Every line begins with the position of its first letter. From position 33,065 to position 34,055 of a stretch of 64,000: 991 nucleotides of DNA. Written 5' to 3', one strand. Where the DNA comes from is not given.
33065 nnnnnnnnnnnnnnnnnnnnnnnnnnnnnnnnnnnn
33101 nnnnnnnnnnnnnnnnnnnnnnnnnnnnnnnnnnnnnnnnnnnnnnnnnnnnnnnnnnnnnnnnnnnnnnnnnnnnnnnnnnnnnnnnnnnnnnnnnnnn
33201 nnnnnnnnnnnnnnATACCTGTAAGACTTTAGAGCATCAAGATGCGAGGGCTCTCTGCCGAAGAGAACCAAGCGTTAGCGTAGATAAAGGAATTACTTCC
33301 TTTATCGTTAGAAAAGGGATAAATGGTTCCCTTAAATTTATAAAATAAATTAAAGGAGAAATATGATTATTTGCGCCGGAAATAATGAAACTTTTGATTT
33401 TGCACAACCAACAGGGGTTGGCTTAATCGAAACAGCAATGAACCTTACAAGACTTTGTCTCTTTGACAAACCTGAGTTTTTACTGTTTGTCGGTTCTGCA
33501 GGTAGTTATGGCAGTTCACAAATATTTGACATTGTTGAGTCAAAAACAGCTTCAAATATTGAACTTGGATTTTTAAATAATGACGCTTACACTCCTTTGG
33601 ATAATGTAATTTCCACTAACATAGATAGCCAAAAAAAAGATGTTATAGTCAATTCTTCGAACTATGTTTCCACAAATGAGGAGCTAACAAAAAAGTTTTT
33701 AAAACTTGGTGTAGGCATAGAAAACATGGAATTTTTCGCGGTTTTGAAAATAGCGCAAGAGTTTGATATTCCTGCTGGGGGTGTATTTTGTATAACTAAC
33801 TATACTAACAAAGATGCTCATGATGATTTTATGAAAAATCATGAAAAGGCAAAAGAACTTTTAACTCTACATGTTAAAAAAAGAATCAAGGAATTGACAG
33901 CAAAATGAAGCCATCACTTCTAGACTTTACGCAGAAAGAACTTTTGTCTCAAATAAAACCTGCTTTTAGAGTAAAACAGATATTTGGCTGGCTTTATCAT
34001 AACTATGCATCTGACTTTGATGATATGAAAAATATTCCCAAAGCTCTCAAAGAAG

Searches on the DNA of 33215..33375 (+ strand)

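Call 76: search_dna_similar(query=window:33233-33362:+, collection=plasmids, mode=distant, max_evalue=0.01, max_rows=15)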
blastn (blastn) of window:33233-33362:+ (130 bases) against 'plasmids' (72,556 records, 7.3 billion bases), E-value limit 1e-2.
Records with a match: 1; places in all: 1; records where one place covers at least 80% of the query: 0.
Best place of each record, by identity: 80-90% 1.
By first word of the organism name: Sulfurovum 1.
By predicted mobility (MOB-suite, as given by PLSDB): non-mobilizable 1.
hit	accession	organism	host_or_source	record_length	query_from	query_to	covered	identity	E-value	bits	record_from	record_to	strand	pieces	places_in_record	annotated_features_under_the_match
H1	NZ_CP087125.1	Sulfurovum mangrovi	Mangrove sediment,mangrove sediment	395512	12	51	31%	85.0%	8e-3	46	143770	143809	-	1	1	none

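Call 77: search_dna_similar(query=window:33233-33362:+, collection=phages, mode=distant, max_evalue=0.01, max_rows=10)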
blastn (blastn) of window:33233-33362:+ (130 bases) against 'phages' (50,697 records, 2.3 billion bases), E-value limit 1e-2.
No match.

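Call 78: get_annotated_region(hit=H1, flank=1500)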
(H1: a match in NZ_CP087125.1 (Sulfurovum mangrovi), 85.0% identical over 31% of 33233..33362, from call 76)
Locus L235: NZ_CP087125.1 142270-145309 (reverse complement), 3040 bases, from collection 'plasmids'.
description: Sulfurovum mangrovi strain ST1-3 plasmid unnamed
organism: Sulfurovum mangrovi (NCBI taxid 2893889)
taxonomy: Bacteria; Campylobacterota; Epsilonproteobacteria; Campylobacterales; Sulfurovaceae; Sulfurovum; Sulfurovum mangrovi
host: -; source: Mangrove sediment,mangrove sediment; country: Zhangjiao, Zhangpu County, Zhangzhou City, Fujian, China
typing (MOB-suite, as given by PLSDB): non-mobilizable
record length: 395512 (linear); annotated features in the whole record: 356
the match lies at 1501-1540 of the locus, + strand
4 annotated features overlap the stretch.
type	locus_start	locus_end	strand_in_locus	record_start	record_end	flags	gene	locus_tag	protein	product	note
CDS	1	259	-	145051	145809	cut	-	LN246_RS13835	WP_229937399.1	7-carboxy-7-deazaguanine synthase QueE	-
CDS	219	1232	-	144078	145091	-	moaA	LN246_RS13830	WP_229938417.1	GTP 3',8-cyclase MoaA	GO:0006777 - Mo-molybdopterin cofactor biosynthetic process [Evidence IEA]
CDS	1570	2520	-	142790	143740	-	-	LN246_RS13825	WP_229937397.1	c-type cytochrome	-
CDS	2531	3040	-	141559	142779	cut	-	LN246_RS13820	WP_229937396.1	cytochrome bc complex cytochrome b subunit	-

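Call 81: search_rna_families(source=window, start=33215, end=33375, threshold=evalue, max_evalue=10)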
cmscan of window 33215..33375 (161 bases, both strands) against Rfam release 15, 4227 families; matches with E-value up to 10: 10.
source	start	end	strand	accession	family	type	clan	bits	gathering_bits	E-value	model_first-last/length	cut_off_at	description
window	33255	33373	+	RF02693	psm_mec_RNA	Gene; sRNA;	-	22.5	85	0.31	1-143/143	no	psm_mec locus RNA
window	33253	33364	+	RF02921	RT-14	Gene; sRNA;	-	17.3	48.1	2.3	1-144/144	no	RT-14 RNA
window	33322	33362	-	RF02903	AaHKsRNA96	Gene; antisense;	-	16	43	2.1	16-69/117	no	Aggregatibacter sRNA 96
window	33305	33354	+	RF03002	lysM-Prevotella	Cis-reg;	-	15.8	66.6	4.9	1-66/66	no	lysM-Prevotella RNA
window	33276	33369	+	RF02958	drum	Gene; sRNA;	-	15.7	43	0.62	1-112/112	no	drum RNA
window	33310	33366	+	RF02526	SSRC34_1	Gene; sRNA;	-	14.9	64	9.4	1-128/128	no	Streptococcus sRNA SSRC34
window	33296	33362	+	RF02991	GP20-a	Cis-reg;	-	14.7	47.2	2.8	1-97/97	no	GP20-a RNA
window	33280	33305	-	RF04343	Plastid-psbA-2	Cis-reg;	CL00153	14.2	55.8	3.5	1-60/60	no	Plastid-psbA-2 3UTR RNA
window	33247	33326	+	RF01749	pan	Cis-reg;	-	12.4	36.2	9.4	1-92/92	no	pan motif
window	33251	33368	-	RF02168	PVT1_5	Gene; lncRNA;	-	11.9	60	7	1-133/133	no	Pvt1 oncogene conserved region 5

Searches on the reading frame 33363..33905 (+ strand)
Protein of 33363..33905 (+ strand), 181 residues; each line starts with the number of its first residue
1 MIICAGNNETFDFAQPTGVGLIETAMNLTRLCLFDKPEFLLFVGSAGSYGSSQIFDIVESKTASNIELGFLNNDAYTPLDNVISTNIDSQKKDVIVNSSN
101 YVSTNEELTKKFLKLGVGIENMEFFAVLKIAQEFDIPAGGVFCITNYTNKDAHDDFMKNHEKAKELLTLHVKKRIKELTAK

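Call 79: search_protein_families(library=ncbifam, proteins=[window:33363-33905:+], max_evalue=0.001)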
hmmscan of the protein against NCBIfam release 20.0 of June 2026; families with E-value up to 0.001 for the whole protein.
window:33363-33905:+ (181 aa): 3 families
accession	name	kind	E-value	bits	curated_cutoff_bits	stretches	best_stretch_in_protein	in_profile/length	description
TIGR03664.1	fut_nucase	equivalog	2.9e-09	37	124.7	1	16-95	41-121/228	futalosine hydrolase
NF004079.0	PRK05584.1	equivalog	1.8e-05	24.4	169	0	89-177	140-229/232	5'-methylthioadenosine/adenosylhomocysteine nucleosidase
TIGR01704.1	MTA_SAH-Nsdase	equivalog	0.00011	21.9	73.8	0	94-177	144-228/229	5'-methylthioadenosine/S-adenosylhomocysteine nucleosidase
